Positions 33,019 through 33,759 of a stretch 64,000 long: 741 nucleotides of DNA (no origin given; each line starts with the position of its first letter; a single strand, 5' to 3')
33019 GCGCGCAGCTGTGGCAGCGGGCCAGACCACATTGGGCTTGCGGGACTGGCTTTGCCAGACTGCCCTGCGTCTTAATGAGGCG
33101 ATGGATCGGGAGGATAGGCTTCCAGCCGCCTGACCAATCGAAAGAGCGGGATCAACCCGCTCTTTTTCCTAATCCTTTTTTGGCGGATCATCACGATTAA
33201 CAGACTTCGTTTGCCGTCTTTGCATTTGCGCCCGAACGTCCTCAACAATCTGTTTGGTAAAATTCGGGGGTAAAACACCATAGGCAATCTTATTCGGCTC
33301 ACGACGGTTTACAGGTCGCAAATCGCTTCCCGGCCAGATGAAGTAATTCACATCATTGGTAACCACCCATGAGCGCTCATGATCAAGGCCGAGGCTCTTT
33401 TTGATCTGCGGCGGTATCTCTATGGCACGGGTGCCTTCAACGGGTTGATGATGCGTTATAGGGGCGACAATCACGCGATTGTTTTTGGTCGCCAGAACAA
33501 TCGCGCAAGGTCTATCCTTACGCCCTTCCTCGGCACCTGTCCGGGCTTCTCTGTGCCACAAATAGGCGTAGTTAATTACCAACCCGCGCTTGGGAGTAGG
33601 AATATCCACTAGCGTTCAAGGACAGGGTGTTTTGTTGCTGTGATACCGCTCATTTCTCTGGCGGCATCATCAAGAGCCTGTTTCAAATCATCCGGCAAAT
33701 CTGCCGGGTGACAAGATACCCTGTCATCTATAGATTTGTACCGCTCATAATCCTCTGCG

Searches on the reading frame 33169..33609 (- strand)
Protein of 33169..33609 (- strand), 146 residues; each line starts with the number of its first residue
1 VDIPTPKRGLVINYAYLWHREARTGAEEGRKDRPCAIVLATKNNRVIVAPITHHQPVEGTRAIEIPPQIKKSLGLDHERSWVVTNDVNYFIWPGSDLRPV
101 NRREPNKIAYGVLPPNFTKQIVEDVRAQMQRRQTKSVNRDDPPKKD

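Call 38: search_protein_families(library=pfam, proteins=[window:33169-33609:-], max_evalue=0.001)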
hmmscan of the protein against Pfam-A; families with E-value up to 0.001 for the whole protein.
window:33169-33609:- (146 aa): 1 family
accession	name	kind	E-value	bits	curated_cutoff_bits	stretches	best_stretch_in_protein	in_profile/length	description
PF02452.23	PemK_toxin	-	0.00074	20.1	23.1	0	26-87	15-78/109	PemK-like, MazF-like toxin of type II toxin-antitoxin system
